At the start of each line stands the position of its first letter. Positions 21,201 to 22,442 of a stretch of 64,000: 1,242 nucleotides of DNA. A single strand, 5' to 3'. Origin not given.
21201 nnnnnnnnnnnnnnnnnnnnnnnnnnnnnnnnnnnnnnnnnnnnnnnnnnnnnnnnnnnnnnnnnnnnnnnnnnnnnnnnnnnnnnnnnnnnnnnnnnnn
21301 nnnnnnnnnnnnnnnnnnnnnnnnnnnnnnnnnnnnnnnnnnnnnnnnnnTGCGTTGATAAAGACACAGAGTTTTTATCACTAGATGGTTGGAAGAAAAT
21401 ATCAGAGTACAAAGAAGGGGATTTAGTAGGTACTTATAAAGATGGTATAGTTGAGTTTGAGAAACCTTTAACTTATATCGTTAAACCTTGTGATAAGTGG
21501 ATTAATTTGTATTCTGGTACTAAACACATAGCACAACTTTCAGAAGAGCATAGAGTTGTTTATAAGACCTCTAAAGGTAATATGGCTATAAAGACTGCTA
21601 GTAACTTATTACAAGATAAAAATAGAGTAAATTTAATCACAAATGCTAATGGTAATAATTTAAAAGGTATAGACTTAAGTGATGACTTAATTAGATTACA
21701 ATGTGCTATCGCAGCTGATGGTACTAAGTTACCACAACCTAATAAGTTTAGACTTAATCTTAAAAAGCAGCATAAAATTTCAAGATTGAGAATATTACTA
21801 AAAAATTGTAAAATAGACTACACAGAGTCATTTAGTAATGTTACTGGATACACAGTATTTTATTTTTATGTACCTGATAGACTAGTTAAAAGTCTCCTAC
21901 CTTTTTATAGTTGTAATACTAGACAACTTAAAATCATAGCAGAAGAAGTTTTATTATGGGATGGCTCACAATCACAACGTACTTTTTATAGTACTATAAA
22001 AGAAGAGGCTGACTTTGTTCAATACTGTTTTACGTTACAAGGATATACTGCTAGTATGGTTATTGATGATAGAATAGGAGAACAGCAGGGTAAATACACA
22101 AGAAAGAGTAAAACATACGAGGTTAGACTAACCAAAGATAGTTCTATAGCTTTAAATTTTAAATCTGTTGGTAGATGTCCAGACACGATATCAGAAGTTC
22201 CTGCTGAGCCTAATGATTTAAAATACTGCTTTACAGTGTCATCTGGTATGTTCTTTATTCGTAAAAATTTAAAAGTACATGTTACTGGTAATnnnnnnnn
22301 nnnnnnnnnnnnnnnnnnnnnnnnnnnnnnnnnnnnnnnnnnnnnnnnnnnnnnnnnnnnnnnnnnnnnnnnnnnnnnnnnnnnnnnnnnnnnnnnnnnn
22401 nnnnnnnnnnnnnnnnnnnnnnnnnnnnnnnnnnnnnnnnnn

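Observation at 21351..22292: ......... intein inserted in the Walker A loop of an SF2 helicase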

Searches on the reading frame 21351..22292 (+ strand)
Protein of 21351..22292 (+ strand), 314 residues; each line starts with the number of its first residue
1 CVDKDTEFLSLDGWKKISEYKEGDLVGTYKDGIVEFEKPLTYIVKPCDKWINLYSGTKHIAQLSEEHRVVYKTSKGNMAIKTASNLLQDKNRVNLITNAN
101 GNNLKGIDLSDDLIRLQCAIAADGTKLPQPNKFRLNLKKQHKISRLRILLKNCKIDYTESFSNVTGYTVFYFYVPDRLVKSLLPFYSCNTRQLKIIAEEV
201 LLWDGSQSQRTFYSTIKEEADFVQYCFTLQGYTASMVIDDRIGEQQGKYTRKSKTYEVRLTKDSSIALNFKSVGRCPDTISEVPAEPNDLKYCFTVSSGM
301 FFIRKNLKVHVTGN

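Call 4: search_protein_families(library=pfam, proteins=[window:21351-22292:+], max_evalue=1)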
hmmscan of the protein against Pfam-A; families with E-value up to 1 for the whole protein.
window:21351-22292:+ (314 aa): 1 family
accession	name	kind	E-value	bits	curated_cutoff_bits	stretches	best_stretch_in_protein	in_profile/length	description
PF19661.4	DUF6164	-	0.066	13.7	27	1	133-228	6-104/116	Family of unknown function (DUF6164)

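Call 5: search_protein_families(library=ncbifam, proteins=[window:21351-22292:+], max_evalue=1)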
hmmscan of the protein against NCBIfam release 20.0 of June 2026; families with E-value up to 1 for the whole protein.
window:21351-22292:+ (314 aa): 0 families

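Call 6: search_protein_families(library=phrogs, proteins=[window:21351-22292:+], max_evalue=1)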
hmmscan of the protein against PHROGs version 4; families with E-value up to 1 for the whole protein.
window:21351-22292:+ (314 aa): 1 family
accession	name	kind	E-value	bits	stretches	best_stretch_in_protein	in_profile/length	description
phrog_32482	-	other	2.2e-33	116.8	1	1-314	76-405/589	PhoH-like phosphate starvation-inducible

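Call 7: search_solved_structures(query=window:21351-22292:+, max_evalue=10, show_alignments=3)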
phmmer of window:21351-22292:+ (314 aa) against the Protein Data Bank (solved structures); distinct sequences matched with E-value up to 10: 1.
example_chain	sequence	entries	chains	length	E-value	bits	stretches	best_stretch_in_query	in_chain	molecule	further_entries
9v1i_lT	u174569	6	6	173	0.082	15.2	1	130-186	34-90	60S ribosomal protein L18a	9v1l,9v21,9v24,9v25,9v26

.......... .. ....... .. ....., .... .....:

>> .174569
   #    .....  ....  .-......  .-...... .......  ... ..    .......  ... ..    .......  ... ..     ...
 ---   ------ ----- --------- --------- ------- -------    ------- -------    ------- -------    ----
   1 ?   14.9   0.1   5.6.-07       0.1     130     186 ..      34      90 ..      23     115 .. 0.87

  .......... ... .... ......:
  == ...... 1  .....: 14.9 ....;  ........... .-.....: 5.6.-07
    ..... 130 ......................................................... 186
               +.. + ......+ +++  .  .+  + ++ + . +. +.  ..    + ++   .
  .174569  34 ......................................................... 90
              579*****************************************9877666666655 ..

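Call 9: find_homologous_proteins(query=window:21351-22292:+, max_evalue=0.001)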
Query window:21351-22292:+ (314 aa): 22 proteins with E <= 0.001 among 651 candidates.
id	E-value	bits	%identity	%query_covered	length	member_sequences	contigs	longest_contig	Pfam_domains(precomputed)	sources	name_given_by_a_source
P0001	3.6e-54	202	39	100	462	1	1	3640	PF03237.22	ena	-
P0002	7.1e-46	175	37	100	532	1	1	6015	-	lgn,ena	-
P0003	7.3e-46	175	38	100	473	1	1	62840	PF04466.20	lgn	-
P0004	2.0e-45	173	38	100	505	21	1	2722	PF13521.13,PF14528.12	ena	-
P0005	5.2e-44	169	36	100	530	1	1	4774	-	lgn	-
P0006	1.2e-43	167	37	100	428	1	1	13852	-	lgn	-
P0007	2.5e-42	163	38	100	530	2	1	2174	PF02562.23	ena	-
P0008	2.9e-42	163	37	100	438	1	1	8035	-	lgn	-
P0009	3.4e-38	150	36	100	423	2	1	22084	-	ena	-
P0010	1.3e-34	138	37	88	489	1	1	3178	PF00437.27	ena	-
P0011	4.2e-32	130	32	100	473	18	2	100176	PF01139.23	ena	-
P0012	8.9e-32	128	34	100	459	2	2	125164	PF01139.23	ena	-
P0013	9.0e-30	122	34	100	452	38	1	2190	-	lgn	-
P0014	1.8e-28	118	33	74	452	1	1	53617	-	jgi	jgi:hypothetical protein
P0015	4.5e-28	116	33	100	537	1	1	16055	PF00149.34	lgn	-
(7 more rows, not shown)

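Call 17: search_solved_structures(query=A1, max_evalue=10, show_alignments=4)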
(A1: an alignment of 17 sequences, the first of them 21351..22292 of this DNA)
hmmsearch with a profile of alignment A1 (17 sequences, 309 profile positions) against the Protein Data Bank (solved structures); distinct sequences matched with E-value up to 10: 3.
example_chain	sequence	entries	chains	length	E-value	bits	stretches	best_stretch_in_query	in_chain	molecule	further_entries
6zgq_A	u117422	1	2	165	1.3e-07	34.7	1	6-97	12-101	AceL NrdHF-1-1 Intein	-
7r81_I1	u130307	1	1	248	0.061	16.1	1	70-159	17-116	60S ribosomal protein L7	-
2dch_X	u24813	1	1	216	0.56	12.9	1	126-181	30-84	putative homing endonuclease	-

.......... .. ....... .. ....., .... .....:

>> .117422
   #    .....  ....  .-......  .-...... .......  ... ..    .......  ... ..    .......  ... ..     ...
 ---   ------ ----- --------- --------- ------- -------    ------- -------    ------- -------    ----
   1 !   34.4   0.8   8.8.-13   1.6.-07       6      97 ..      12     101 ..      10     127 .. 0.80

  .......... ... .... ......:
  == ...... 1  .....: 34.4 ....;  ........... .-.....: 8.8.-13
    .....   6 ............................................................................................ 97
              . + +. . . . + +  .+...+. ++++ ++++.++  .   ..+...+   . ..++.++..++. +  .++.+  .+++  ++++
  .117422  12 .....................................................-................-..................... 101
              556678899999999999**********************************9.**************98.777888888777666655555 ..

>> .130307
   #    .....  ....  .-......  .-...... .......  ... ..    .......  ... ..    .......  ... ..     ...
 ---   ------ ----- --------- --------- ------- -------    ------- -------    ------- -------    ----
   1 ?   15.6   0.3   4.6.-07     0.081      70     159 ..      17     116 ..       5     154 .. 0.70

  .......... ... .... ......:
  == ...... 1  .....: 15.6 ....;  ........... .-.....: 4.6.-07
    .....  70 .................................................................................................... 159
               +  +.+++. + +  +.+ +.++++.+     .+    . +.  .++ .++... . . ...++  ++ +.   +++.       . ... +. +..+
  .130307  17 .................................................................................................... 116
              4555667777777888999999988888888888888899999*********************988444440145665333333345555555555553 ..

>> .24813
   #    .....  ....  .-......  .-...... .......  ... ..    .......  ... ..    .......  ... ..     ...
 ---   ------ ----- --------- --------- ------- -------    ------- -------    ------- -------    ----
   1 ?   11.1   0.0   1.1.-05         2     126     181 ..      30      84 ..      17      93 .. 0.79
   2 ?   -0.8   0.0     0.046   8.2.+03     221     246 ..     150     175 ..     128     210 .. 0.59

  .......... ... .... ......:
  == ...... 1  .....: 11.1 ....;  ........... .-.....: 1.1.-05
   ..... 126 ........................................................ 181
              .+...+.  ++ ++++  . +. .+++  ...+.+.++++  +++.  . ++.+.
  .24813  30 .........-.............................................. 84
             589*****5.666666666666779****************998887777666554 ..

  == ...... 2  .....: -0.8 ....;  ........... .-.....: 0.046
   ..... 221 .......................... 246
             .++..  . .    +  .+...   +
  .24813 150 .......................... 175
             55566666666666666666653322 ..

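Call 23: predict_structure(alignment_id=A1)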
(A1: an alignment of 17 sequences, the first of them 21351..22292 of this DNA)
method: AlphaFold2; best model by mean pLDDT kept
length: 314 residues; sequences in the alignment: 17
mean_pLDDT: 93.7   pTM: 0.89
mean pLDDT of the five models: 93.7, 92.2, 92.2, 91.4, 91.1
residues with pLDDT >= 90: 267; 70-90: 43; 50-70: 4; < 50: 0
segments of 3 or more residues with pLDDT < 50: none
pLDDT, mean of each block of 10 residues (from residue 1): 97 96 96 96 97 92 96 91 90 92 94 97 95 97 98 98 96 87 91 97 94 95 97 94 89 94 86 76 96 96 95 92
secondary structure, 60 per line:
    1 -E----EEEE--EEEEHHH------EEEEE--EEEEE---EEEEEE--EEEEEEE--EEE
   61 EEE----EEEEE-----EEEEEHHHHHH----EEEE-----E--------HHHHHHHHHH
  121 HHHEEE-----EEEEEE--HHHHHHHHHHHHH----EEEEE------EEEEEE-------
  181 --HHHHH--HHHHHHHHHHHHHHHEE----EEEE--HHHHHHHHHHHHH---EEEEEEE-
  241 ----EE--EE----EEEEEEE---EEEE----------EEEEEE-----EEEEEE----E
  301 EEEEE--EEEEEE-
elements in order: E7-10 E13-16 E26-30 E33-37 E41-46 E49-55 E58-63 E68-72 E78-82 H83-88 E93-96 H111-123 E124-126 E132-137 H140-152 E157-161 E168-173 H183-187 H190-204 E211-214 H217-229 E233-239 E255-261 E265-268 E279-284 E290-295 E300-305 E308-313

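Call 28: fold_search(model_id=the predicted structure, library=pdb)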
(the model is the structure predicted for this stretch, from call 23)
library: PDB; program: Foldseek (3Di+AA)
matches with E <= 10: 833; with E <= 0.001: 51
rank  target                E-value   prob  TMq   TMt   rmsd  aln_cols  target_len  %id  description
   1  7qsu                  1.9e-12  1.00  0.63  0.56   8.1       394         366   14  Crystal structure of homing endonuclease-associated TliVMA intein (C1A, d333-339) (released 2022-03-30)
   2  7qst                  3.1e-11  1.00  0.61  0.54   7.5       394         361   15  Crystal structure of homing endonuclease-associated PhoVMA intein (C1A) (released 2022-03-30)
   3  7qss                  7.5e-11  1.00  0.63  0.48   6.9       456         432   12  Crystal structure of homing endonuclease-associated TliVMA intein (C1A) (released 2022-03-30)
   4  1ef0_A                1.4e-09  1.00  0.57  0.45  10.9       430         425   10  CRYSTAL STRUCTURE OF PI-SCEI MINIPRECURSOR (released 2000-06-07)
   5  1vde_A                2.7e-09  1.00  0.60  0.46  10.1       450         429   11  PI-SCEI, A HOMING ENDONUCLEASE WITH PROTEIN SPLICING ACTIVITY (released 1998-04-08)
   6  1vde_B                3.7e-09  1.00  0.56  0.43  11.6       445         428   10  PI-SCEI, A HOMING ENDONUCLEASE WITH PROTEIN SPLICING ACTIVITY (released 1998-04-08)
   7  1lws_A                4.6e-08  1.00  0.59  0.45  11.4       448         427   11  Crystal structure of the intein homing endonuclease PI-SceI bound to its recognition sequence (released 2002-09-27)
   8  1dq3                  1.0e-07  1.00  0.67  0.49   6.9       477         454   10  CRYSTAL STRUCTURE OF AN ARCHAEAL INTEIN-ENCODED HOMING ENDONUCLEASE PI-PFUI (released 2000-07-05)
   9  1jva_B                3.2e-07  1.00  0.58  0.45  11.3       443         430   10  CRYSTAL STRUCTURE OF THE VMA1-DERIVED ENDONUCLEASE BEARING THE N AND C EXTEIN PROPEPTIDES (released 2002-08-29)
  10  1lwt_A                9.9e-07  1.00  0.58  0.43  11.3       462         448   11  Crystal structure of the intein homing endonuclease PI-SceI bound to its substrate DNA (Ca2+ free) (released 2002-09-27)
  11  1um2_A                1.0e-06  1.00  0.56  0.45  11.0       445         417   10  Crystal Structure of the Vma1-Derived Endonuclease with the Ligated Extein Segment (released 2004-09-22)
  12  1jva_A                1.3e-06  1.00  0.55  0.43  11.1       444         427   10  CRYSTAL STRUCTURE OF THE VMA1-DERIVED ENDONUCLEASE BEARING THE N AND C EXTEIN PROPEPTIDES (released 2002-08-29)
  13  1ef0_B                2.7e-06  1.00  0.56  0.46  11.3       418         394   12  CRYSTAL STRUCTURE OF PI-SCEI MINIPRECURSOR (released 2000-06-07)
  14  1um2_B                3.4e-06  1.00  0.60  0.47  10.6       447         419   10  Crystal Structure of the Vma1-Derived Endonuclease with the Ligated Extein Segment (released 2004-09-22)
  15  1dfa                  7.8e-06  1.00  0.56  0.45  10.6       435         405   10  CRYSTAL STRUCTURE OF PI-SCEI IN C2 SPACE GROUP (released 1999-12-08)
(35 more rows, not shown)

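Call 29: search_protein_representatives(alignment_id=A1)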
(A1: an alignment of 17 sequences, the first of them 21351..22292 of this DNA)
Query: 17 sequences, 309 profile positions. Proteins with E-value up to 0.001 (for the whole library): 13387; up to 1e-10: 7598; up to 1e-30: 1953. The best 150 are listed.
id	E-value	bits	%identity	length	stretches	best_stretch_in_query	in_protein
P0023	7.3e-149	511.8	-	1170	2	1-309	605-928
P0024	3.9e-141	486.4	-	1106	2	1-309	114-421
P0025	4.0e-139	479.8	-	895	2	1-309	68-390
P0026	1.7e-136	471.1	-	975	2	1-309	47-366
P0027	4.6e-125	433.6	-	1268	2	1-309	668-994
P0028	3.8e-119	414.2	-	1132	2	1-309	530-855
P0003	1.8e-117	408.7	-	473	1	1-309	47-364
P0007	6.2e-113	393.8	-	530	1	1-309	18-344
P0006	1.6e-111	389.1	-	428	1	1-309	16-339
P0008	5.2e-111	387.5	-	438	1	1-309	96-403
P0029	6.8e-108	377.2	-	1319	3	1-309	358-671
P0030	4.1e-107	374.7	-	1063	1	1-309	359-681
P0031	3.3e-106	371.7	-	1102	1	1-309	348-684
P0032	9.4e-105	366.9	-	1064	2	1-309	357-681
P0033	2.3e-104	365.6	-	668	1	1-309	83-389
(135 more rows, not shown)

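Call 45: search_dna_similar(query=window:21351-22292:+, collection=phages, mode=protein, max_rows=40)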
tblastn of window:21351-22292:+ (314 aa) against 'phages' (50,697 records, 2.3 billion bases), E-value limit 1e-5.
Records with a match: 156; places in all: 163; records where one place covers at least 80% of the query: 147.
Best place of each record, by identity: <60% 156.
By first word of the organism name: Vibrio 83; Mycobacterium 14; Pseudomonas 11; Staphylococcus 10; Bacillus 6; Enterocloster 6; Prevotella 6; Escherichia 5; Acinetobacter 4; Corynebacterium 4; and 4 more.
By host as written in the record: - 79; Mycobacterium smegmatis mc2 155 14; Pseudomonas syringae pv. porri LMG 28495 8; Vibrio crassostreae 7; Prevotella sp. 6; Staphylococcus aureus 4; Enterocloster bolteae DA473 3; Tenacibaculum maritimum 3; and 20 more.
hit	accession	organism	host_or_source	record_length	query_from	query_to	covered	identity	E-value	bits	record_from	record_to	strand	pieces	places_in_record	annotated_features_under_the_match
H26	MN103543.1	Pseudomonas phage vB_PaeM_PS119XW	-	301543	1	314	100%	35.8%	9e-39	150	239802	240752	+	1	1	RNA-2',3'-PO4:RNA-5'-OH ligase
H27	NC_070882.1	Pseudomonas phage vB_PaeM_PS119XW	-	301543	1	314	100%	35.8%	9e-39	150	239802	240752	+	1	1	RNA-2',3'-PO4:RNA-5'-OH ligase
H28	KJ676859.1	Bacillus phage JBP901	Bacillus cereus ATCC 14579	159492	1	314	100%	35.5%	5e-35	140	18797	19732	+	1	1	putative RtcB protein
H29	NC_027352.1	Bacillus phage JBP901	Bacillus cereus ATCC 14579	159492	1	314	100%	35.5%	5e-35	140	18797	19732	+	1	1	tRNA splicing ligase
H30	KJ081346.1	Bacillus phage BCP8-2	Bacillus cereus JCM 2152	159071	1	314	100%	35.5%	6e-35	140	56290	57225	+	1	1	putative RTCB protein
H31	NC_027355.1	Bacillus phage BCP8-2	Bacillus cereus JCM 2152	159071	1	314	100%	35.5%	6e-35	140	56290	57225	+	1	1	tRNA splicing ligase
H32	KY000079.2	Acinetobacter phage AM24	Acinetobacter baumannii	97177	1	314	100%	35.0%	3e-32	132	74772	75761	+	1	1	PhoH-like protein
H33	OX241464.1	Vibrio phage 277E43-1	Seawater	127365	1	314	100%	34.8%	1e-37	148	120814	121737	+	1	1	recD-like protein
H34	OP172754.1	Enterocloster phage CB457P2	Enterocloster bolteae DA457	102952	1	314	100%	33.9%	1e-42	162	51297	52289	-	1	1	hypothetical protein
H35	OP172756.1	Enterocloster phage CB473P2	Enterocloster bolteae DA473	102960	1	314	100%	33.9%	1e-42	162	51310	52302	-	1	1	hypothetical protein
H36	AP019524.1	Tenacibaculum phage PTm1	Tenacibaculum maritimum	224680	1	314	100%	33.8%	1e-33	136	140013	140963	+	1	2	hypothetical protein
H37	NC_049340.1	Tenacibaculum phage PTm1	Tenacibaculum maritimum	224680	1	314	100%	33.8%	1e-33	136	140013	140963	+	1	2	hypothetical protein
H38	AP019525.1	Tenacibaculum phage PTm5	Tenacibaculum maritimum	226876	1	314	100%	33.8%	1e-33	136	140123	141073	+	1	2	hypothetical protein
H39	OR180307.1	Acinetobacter phage P577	Acinetobacter baumannii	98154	1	314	100%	33.5%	2e-31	129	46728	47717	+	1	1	hypothetical protein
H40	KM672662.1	Acinetobacter phage YMC13/03/R2096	Acinetobacter baumannii YMC13/03/R2096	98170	1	314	100%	33.5%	2e-31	129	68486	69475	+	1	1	putative phosphate starvation-inducible protein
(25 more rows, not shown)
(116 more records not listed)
